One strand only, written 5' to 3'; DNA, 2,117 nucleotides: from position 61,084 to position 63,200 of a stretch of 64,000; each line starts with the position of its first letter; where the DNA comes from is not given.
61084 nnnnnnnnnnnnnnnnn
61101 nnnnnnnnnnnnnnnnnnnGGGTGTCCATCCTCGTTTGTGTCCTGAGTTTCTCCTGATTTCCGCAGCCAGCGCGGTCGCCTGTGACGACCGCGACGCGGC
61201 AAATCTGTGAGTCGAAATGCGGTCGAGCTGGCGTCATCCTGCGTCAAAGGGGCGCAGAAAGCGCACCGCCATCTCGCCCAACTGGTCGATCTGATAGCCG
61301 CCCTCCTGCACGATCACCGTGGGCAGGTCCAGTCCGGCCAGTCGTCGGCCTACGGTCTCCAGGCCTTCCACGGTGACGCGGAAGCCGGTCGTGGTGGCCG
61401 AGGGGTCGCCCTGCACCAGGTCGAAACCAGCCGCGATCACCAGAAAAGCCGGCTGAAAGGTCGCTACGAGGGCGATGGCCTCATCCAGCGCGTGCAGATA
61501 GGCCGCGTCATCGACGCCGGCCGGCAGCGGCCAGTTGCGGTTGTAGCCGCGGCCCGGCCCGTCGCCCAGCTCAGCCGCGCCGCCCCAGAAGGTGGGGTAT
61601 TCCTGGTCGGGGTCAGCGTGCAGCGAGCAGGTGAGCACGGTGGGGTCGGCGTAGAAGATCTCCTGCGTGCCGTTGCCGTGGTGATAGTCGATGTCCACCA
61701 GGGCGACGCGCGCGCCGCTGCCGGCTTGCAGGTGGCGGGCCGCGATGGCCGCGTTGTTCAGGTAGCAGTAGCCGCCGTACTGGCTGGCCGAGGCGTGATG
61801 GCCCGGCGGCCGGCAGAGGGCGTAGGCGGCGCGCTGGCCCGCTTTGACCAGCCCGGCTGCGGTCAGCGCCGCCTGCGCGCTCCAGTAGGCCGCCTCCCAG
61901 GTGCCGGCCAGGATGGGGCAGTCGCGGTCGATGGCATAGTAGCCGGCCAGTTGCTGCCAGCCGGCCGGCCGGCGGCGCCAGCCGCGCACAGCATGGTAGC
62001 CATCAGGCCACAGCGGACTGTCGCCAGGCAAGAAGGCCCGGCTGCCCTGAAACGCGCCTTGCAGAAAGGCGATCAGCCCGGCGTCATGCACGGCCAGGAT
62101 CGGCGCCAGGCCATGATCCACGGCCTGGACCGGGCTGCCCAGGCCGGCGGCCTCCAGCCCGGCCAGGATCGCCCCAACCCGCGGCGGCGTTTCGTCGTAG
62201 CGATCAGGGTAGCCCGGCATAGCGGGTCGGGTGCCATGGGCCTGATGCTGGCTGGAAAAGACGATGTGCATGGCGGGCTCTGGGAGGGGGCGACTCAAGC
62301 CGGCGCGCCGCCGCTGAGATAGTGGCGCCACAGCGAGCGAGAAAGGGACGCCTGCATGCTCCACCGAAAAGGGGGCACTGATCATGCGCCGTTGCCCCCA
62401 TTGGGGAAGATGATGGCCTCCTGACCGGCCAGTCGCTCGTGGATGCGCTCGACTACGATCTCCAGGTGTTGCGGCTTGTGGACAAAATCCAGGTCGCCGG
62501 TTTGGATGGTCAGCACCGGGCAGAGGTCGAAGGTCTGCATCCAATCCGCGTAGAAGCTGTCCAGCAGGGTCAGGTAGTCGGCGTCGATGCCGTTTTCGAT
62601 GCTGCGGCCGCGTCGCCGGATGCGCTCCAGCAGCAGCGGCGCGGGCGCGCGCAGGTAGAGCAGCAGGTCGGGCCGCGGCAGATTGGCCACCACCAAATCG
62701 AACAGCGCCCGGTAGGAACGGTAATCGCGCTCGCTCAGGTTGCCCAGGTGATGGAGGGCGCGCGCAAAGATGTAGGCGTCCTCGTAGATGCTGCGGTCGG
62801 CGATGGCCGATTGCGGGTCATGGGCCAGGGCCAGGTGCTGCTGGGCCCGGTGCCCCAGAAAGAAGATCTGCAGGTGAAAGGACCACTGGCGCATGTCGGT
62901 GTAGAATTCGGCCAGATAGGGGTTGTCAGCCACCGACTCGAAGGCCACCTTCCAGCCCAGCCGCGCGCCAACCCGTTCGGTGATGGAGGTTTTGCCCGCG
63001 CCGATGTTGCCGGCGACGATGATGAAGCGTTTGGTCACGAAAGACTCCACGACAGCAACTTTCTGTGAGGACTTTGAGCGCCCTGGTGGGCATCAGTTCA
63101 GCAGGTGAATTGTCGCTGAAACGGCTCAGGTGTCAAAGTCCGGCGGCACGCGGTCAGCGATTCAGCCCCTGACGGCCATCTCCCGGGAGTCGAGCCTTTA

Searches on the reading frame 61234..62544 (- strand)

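Call 41: search_protein_families(library=pfam, proteins=[window:61234-62544:-], max_evalue=0.00001)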
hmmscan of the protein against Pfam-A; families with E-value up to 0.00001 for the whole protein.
window:61234-62544:- (436 aa): 1 family
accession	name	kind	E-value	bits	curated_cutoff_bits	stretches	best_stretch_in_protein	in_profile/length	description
PF00850.24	Hist_deacetyl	-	2.8e-69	234.1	27.9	1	118-428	3-293/298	Histone deacetylase domain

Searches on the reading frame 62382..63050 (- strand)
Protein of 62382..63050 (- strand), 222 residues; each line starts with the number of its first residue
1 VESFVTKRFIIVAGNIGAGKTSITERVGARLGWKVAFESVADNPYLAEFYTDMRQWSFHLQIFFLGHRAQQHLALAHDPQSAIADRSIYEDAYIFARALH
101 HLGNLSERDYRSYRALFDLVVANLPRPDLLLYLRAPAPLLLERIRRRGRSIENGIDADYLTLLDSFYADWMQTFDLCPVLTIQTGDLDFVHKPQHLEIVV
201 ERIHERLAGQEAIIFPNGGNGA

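Call 41: search_protein_families(library=pfam, proteins=[window:62382-63050:-], max_evalue=0.00001)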
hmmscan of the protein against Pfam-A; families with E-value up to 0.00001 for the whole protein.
window:62382-63050:- (222 aa): 2 families
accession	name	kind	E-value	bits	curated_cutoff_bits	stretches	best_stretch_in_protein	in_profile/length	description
PF01712.25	dNK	-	3.7e-52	177.5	27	1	10-205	1-200/203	Deoxynucleoside kinase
PF13238.12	AAA_18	-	5.1e-06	27.4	29.4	0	10-150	1-114/128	AAA domain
